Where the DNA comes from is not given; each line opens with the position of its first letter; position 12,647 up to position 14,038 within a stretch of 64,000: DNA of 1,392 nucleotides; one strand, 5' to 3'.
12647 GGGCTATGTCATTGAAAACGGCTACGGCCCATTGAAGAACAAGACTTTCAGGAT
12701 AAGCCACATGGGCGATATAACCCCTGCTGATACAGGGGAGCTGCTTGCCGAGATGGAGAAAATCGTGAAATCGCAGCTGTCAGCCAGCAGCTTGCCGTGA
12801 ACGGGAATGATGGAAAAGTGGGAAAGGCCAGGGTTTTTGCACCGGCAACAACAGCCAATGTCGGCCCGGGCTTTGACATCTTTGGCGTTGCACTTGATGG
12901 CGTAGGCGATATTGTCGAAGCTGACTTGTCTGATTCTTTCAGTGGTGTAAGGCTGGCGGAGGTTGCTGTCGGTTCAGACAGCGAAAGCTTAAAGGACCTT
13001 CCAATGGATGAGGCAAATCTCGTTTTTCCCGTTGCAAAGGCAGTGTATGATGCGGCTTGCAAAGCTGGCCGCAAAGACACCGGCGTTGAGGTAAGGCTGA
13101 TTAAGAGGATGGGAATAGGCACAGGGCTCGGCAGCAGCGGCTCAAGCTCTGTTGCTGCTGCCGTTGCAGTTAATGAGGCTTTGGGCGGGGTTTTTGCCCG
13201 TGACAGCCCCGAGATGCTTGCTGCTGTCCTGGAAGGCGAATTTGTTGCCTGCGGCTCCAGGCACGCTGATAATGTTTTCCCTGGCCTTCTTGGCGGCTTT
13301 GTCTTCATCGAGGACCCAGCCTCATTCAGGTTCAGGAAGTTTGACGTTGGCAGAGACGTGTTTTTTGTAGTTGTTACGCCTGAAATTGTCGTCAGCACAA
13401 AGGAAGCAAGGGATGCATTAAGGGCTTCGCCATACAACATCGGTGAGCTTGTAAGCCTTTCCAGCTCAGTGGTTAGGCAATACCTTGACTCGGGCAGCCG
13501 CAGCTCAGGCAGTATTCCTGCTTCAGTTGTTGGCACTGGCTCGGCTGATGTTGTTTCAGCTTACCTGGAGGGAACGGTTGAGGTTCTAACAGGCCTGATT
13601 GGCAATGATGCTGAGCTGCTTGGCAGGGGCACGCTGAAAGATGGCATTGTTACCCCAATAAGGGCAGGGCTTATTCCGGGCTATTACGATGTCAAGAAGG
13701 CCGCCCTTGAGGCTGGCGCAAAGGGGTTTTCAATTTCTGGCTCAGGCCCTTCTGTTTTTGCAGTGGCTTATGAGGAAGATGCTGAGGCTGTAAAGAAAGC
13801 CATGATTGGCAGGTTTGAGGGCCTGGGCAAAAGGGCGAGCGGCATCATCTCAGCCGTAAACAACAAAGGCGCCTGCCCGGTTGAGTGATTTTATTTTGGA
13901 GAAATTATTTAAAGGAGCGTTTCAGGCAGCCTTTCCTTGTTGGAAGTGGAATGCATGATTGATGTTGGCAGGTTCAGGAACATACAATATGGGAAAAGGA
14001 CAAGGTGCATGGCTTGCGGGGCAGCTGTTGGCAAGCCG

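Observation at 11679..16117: Unexpected class V aminotransferase + ThrB-like GHMP kinase + C-methyltransferase + SDR block inside the glycan island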

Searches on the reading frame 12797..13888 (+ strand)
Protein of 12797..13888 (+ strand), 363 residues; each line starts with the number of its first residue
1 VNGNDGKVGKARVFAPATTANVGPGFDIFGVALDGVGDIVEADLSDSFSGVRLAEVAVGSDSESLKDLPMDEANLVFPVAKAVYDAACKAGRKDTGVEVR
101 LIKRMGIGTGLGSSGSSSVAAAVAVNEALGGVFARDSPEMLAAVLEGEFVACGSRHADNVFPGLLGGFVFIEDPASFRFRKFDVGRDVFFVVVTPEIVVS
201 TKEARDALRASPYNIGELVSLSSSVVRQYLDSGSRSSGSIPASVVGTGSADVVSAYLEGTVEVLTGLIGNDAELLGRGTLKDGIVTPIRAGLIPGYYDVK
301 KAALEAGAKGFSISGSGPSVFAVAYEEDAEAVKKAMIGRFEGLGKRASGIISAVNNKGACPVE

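Call 3: search_protein_families(library=pfam, proteins=[window:12797-13888:+])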
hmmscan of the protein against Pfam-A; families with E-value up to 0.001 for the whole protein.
window:12797-13888:+ (363 aa): 2 families
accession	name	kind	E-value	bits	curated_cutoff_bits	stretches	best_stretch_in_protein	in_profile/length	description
PF00288.32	GHMP_kinases_N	-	9.7e-12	45.4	22.3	1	78-167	5-87/87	GHMP kinases N terminal domain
PF08544.19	GHMP_kinases_C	-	1.8e-10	41.5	21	1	269-337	7-80/85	GHMP kinases C terminal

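Call 4: search_protein_families(library=ncbifam, proteins=[window:12797-13888:+])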
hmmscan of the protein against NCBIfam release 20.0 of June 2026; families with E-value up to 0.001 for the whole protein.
window:12797-13888:+ (363 aa): 9 families
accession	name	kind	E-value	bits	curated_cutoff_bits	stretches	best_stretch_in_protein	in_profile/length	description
NF002288.1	PRK01212.1-4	equivalog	3.2e-73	246.4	194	2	12-211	1-189/303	homoserine kinase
TIGR00191.1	thrB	equivalog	7e-51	172.9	168.25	2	12-218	2-194/304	homoserine kinase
NF002870.0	PRK03188.1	equivalog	2.1e-09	36.5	286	1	51-145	52-142/310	4-(cytidine 5'-diphospho)-2-C-methyl-D-erythritol kinase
TIGR01920.1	Shik_kin_archae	equivalog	7e-09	35.4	126.85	1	300-335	222-256/266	shikimate kinase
TIGR00154.1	ispE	equivalog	6e-08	32.6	138.7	0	65-124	57-113/294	4-(cytidine 5'-diphospho)-2-C-methyl-D-erythritol kinase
TIGR00549.1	mevalon_kin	equivalog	1.4e-05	24.8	163.05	1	78-205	65-186/276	mevalonate kinase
NF003036.0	PRK03926.1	equivalog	1.4e-05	24.4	403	1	82-203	62-174/302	mevalonate kinase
NF003006.0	PRK03817.1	equivalog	0.00038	19.5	443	0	81-153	72-146/352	galactokinase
NF011202.0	PRK14608.1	equivalog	0.00041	19.7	204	0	65-129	65-125/294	4-(cytidine 5'-diphospho)-2-C-methyl-D-erythritol kinase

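Call 8: find_homologous_proteins(query=window:12797-13888:+)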
Query window:12797-13888:+ (363 aa): 835 proteins with E <= 0.001 among 8000 candidates; the best 120 are listed.
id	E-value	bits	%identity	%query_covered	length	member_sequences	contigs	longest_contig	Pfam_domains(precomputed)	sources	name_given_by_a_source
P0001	3.4e-223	758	99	100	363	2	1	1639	PF00288.33,PF08544.19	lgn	-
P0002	1.6e-191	654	88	99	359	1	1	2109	PF00288.33,PF08544.19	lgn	-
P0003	5.3e-186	636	85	98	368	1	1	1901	PF00288.33,PF08544.19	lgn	-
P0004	2.2e-183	627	83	98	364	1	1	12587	PF00288.33,PF08544.19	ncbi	-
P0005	1.3e-181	622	83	99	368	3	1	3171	PF00288.33,PF08544.19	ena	-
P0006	2.0e-177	608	81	98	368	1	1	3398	PF00288.33,PF08544.19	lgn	-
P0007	4.0e-172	590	81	98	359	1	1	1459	PF00288.33,PF08544.19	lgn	-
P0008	3.8e-147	508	70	98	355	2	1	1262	PF00288.33,PF08544.19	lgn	-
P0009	3.8e-117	410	56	98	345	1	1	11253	PF00288.33,PF08544.19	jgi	jgi:homoserine kinase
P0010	2.6e-80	289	47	96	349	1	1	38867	PF00288.33,PF08544.19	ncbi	ncbi:homoserine kinase [Nanoarchaeota archaeon]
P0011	3.7e-78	281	43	96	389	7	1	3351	PF00288.33,PF08544.19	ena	-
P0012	1.4e-69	253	43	96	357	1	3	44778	PF00288.33,PF08544.19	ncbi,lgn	-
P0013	3.0e-68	249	45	95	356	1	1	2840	PF00288.33,PF08544.19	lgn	-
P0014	1.8e-67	246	44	94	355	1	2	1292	PF00288.33,PF08544.19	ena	-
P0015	3.6e-67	245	43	96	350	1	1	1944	PF00288.33,PF08544.19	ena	-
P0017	4.1e-61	225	42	94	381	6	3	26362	PF00288.33,PF08544.19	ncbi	-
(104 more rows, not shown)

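Call 9: find_encoding_contigs(protein=P0004, flank=10000, max_places=3)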
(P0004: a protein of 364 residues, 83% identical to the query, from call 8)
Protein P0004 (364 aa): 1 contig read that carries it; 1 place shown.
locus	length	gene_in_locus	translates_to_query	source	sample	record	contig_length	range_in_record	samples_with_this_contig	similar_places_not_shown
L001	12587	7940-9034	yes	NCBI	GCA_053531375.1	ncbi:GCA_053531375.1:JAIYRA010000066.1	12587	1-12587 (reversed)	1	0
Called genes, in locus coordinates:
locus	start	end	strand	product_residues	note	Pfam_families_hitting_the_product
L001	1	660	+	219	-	?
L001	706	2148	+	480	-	PF02310:B12-binding, PF04055:Radical_SAM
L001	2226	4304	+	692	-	PF02310:B12-binding (weak), PF04055:Radical_SAM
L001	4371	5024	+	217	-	PF13489:Methyltransf_23, PF07021:MetW, PF13847:Methyltransf_31, PF08241:Methyltransf_11, PF08242:Methyltransf_12, PF13649:Methyltransf_25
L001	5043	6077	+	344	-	PF08240:ADH_N, PF16912:Glu_dehyd_C (weak), PF00107:ADH_zinc_N, PF13602:ADH_zinc_N_2 (faint)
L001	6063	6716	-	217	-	PF00702:Hydrolase, PF13419:HAD_2, PF13242:Hydrolase_like (weak)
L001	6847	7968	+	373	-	PF00266:Aminotran_5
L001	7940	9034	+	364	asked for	PF00288:GHMP_kinases_N, PF08544:GHMP_kinases_C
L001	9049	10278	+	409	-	PF08421:Methyltransf_13, PF13489:Methyltransf_23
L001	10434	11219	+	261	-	PF00106:adh_short, PF13561:adh_short_C2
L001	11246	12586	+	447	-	?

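Call 10: find_encoding_contigs(protein=P0010, flank=10000, max_places=3)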
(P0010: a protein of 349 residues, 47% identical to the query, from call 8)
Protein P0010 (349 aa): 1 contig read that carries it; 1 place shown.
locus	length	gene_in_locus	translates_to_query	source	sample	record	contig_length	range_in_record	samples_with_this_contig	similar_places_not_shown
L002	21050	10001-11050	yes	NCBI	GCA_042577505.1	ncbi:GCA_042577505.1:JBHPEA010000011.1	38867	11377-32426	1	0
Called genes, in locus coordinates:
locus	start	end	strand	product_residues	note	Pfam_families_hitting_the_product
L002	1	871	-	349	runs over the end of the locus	-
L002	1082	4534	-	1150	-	PF11617:Cu-binding_MopE (faint), PF07705:CARDB (faint), PF14310:Fn3-like (faint), PF16116:DUF4832 (faint), PF24544:Ig_TPPC8_2nd (faint), PF23619:Ig_VWA7 (faint), PF07760:DUF1616 (faint), PF16158:N_BRCA1_IG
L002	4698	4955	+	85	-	PF01247:Ribosomal_L35Ae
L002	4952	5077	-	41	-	-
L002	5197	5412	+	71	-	-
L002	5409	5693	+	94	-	-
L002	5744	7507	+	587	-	-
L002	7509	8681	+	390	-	-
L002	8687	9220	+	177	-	-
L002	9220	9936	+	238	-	PF09754:PAC2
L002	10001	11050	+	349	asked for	PF00288:GHMP_kinases_N, PF08544:GHMP_kinases_C (weak)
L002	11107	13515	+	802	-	PF01326:PPDK_N, PF00391:PEP-utilizers, PF02896:PEP-utilizers_C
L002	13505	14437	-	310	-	PF01555:N6_N4_Mtase (weak), PF01170:UPF0020, PF13847:Methyltransf_31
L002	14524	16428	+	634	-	PF00324:AA_permease, PF13520:AA_permease_2, PF01209:Ubie_methyltran, PF13489:Methyltransf_23, PF08242:Methyltransf_12, PF13649:Methyltransf_25, PF13847:Methyltransf_31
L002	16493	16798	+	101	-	-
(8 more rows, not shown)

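Call 13: find_encoding_contigs(protein=P0009, flank=10000, max_places=2)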
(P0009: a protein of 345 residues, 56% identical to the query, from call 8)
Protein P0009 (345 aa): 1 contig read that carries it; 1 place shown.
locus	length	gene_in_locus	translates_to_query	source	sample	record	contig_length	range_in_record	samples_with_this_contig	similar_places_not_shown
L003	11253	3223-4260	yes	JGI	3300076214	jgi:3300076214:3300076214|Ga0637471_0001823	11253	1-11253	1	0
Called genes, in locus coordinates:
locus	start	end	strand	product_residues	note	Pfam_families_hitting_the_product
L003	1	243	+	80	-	?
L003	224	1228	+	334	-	PF04321:RmlD_sub_bind, PF05368:NmrA (weak), PF01073:3Beta_HSD, PF01370:Epimerase, PF02719:Polysacc_synt_2, PF07993:NAD_binding_4 (weak), PF13460:NAD_binding_10, PF16363:GDP_Man_Dehyd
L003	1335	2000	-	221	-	PF00702:Hydrolase, PF13419:HAD_2, PF13242:Hydrolase_like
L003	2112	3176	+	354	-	PF00266:Aminotran_5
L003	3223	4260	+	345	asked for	PF00288:GHMP_kinases_N, PF08544:GHMP_kinases_C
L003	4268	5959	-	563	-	PF02776:TPP_enzyme_N, PF00205:TPP_enzyme_M, PF02775:TPP_enzyme_C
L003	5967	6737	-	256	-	PF00106:adh_short, PF01370:Epimerase, PF13561:adh_short_C2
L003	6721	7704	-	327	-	PF02779:Transket_pyr, PF02780:Transketolase_C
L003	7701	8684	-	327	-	PF00676:E1_dh, PF02775:TPP_enzyme_C (weak), PF00456:Transketolase_N (faint)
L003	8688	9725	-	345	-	PF08240:ADH_N, PF16912:Glu_dehyd_C, PF00107:ADH_zinc_N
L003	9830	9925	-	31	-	-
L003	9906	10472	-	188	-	PF13580:SIS_2, PF01380:SIS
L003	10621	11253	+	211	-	?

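Call 14: find_encoding_contigs(protein=P0012, flank=10000, max_places=2)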
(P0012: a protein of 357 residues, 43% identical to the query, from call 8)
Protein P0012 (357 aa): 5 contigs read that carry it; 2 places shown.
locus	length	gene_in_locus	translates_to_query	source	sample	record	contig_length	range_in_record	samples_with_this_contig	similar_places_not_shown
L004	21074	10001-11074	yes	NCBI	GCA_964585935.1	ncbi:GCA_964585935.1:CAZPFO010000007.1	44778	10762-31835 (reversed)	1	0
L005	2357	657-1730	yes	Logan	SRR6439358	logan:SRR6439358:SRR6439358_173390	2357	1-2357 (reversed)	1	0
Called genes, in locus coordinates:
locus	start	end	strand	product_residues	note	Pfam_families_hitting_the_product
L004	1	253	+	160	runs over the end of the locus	-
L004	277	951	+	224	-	PF07314:Lit, PF13903:Claudin_2 (weak)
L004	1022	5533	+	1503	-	PF13385:Laminin_G_3, PF03629:SASA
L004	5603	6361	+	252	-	PF00121:TIM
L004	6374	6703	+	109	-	-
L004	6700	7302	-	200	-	-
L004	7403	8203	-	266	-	-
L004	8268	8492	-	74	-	-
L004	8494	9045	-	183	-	-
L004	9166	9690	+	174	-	PF00252:Ribosomal_L16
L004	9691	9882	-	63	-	-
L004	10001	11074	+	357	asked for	PF00288:GHMP_kinases_N, PF08544:GHMP_kinases_C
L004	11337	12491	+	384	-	-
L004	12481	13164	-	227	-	PF01902:Diphthami_syn_2_N, PF28410:Diphthami_syn_2_C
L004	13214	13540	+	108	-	PF04014:MazE_antitoxin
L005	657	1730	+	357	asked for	PF00288:GHMP_kinases_N, PF08544:GHMP_kinases_C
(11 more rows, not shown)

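Call 15: find_encoding_contigs(protein=P0017, flank=10000, max_places=2)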
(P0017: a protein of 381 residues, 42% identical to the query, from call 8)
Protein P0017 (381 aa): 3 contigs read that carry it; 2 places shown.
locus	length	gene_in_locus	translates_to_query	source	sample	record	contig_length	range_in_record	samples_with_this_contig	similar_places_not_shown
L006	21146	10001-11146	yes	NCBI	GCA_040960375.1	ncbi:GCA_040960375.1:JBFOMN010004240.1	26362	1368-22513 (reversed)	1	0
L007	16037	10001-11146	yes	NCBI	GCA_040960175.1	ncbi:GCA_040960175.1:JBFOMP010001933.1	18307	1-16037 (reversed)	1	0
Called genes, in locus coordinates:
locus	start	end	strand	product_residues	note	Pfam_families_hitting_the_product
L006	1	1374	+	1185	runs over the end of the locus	PF01209:Ubie_methyltran (faint), PF00176:SNF2-rel_dom, PF00271:Helicase_C, PF08241:Methyltransf_11, PF13649:Methyltransf_25 (weak)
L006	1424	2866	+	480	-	-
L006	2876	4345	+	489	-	-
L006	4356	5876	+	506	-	-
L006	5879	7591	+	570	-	-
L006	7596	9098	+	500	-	-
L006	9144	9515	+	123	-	-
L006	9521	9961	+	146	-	-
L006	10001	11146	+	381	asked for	PF00288:GHMP_kinases_N, PF08544:GHMP_kinases_C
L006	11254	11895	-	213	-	-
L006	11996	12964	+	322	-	PF01207:Dus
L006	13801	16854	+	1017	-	-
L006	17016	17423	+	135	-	PF07719:TPR_2 (faint)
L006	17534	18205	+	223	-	PF01628:HrcA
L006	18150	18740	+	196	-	PF01025:GrpE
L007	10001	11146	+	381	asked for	PF00288:GHMP_kinases_N, PF08544:GHMP_kinases_C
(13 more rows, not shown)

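Call 21: search_solved_structures(query=window:12797-13888:+, show_alignments=2)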
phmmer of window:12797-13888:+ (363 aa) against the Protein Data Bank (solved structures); distinct sequences matched with E-value up to 0.001: 7.
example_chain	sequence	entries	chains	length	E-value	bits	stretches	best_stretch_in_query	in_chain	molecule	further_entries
4p52_A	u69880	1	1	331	2.2e-54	188.4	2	11-208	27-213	Homoserine kinase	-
1fwk_A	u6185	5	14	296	3.5e-32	115.4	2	10-209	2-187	HOMOSERINE KINASE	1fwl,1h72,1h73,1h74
4rpf_A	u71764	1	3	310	5.8e-26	95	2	11-210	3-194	Homoserine kinase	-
6cyz_A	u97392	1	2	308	5.8e-11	45.7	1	12-209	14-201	Homoserine kinase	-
5wat_A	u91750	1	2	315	1.4e-07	34.5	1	10-169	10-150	Homoserine kinase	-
3hul_A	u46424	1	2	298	1.5e-07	34.5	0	12-209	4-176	Homoserine kinase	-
5was_A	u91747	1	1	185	3.3e-07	33.3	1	10-169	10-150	Homoserine kinase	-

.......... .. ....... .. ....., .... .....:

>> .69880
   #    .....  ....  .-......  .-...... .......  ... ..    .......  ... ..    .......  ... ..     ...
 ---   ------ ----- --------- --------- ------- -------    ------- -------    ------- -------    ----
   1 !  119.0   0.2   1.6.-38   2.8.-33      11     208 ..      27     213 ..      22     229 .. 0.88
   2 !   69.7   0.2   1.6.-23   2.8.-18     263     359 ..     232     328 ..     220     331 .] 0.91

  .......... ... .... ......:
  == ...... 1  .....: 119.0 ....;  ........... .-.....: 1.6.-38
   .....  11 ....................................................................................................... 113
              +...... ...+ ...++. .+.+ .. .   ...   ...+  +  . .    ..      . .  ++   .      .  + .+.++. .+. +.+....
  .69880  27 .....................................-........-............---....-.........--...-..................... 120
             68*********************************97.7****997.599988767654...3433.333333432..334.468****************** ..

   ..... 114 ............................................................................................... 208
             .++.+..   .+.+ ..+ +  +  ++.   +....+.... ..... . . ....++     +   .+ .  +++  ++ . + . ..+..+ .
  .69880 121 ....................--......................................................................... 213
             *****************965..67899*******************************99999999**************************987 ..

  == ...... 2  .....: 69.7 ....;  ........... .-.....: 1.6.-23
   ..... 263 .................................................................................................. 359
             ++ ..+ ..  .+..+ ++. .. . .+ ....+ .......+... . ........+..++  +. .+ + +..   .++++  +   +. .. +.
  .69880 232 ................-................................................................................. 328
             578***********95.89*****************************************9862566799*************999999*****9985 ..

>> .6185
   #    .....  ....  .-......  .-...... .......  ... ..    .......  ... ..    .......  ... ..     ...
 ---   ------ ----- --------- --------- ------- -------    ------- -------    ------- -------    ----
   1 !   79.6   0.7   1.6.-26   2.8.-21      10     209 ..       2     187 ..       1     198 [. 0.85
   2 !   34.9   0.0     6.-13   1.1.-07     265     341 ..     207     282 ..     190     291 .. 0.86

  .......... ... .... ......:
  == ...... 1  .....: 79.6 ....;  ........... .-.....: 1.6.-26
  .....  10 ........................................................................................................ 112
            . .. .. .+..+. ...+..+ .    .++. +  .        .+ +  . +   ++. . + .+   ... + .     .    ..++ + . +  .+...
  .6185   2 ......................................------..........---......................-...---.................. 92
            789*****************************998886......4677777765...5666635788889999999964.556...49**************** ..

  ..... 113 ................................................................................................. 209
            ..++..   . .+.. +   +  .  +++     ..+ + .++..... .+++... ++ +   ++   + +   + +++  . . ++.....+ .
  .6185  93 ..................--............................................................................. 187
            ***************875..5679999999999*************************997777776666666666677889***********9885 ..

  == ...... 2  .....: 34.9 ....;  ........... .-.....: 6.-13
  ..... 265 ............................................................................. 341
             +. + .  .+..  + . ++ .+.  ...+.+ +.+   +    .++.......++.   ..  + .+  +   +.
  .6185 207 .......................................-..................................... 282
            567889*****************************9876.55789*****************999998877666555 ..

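Call 36: find_related_loci(query=window:12797-13888:+, collection=genome_contigs, flank=10000)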
Query window:12797-13888:+ (363 aa) in genome_contigs; peptide patterns used: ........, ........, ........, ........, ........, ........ (x = any residue, [..] = any of these).
199 stretches matched a pattern; 7 encode a relative of the query (tblastn E <= 1e-3); 7 distinct loci.
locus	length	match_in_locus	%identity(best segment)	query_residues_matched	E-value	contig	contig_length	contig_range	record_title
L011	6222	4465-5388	37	3-358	8e-48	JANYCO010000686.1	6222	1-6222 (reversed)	MAG: Cytophagales bacterium isolate 336R_metabinner_174_sub 336R_k141_189118, whole genome shotgun sequence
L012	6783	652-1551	37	12-358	6e-47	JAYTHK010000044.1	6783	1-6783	MAG: Cytophagales bacterium isolate GFS_2515 GFS_2515_43, whole genome shotgun sequence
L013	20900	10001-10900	38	12-358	4e-46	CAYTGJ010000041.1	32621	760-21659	MAG TPA_asm: uncultured Chitinophagaceae bacterium isolate SRP344714_co2_352 genome assembly, contig: NODE_3347_length_3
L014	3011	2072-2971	37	12-358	4e-45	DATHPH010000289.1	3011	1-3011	MAG TPA_asm: Cytophagaceae bacterium isolate SMAG_U12705 k141_2270943, whole genome shotgun sequence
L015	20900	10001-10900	36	12-358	9e-45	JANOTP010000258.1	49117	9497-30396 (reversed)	MAG: Cytophagales bacterium isolate VAR_39_metabat_27 VAR_39_k141_4000526, whole genome shotgun sequence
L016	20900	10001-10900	37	12-358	1e-43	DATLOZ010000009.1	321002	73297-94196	MAG TPA_asm: Cytophagaceae bacterium isolate SMAG_U13839 k141_4366003, whole genome shotgun sequence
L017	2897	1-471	35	166-358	3e-16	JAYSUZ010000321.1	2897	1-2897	MAG: Cytophagales bacterium isolate GFS_12693 GFS_12693_320, whole genome shotgun sequence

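Call 38: find_related_loci(query=A1, collection=metagenome_contigs, flank=10000)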
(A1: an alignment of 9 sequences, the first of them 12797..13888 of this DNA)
Query A1 (363 aa) in metagenome_contigs; peptide patterns used: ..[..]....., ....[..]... (x = any residue, [..] = any of these).
600 stretches matched a pattern (row limit reached: there are more); 485 encode a relative of the query (tblastn E <= 1e-3); the best 80 are kept; 80 distinct loci.
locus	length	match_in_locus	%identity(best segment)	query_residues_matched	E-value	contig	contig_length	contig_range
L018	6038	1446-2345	35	12-358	5e-44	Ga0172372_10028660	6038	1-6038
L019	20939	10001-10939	38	12-358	2e-43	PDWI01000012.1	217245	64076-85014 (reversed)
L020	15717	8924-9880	35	1-359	6e-43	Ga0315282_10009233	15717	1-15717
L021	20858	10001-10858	37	10-341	1e-40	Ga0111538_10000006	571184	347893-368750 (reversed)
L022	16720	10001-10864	37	7-340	2e-40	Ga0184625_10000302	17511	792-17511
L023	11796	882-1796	37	10-359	1e-39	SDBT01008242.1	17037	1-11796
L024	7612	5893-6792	36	10-358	1e-39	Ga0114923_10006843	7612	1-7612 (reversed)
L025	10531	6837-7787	37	12-363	2e-39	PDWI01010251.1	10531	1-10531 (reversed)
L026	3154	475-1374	38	14-359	1e-38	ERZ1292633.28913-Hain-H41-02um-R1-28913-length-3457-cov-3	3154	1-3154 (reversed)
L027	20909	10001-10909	36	10-359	4e-38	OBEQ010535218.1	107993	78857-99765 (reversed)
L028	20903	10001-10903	35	12-359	2e-37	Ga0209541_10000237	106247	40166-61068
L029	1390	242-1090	34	16-347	7e-37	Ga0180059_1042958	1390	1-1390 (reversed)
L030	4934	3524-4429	33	12-358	4e-36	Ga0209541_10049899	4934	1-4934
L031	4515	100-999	34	10-358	8e-36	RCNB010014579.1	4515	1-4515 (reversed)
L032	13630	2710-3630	38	12-363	2e-35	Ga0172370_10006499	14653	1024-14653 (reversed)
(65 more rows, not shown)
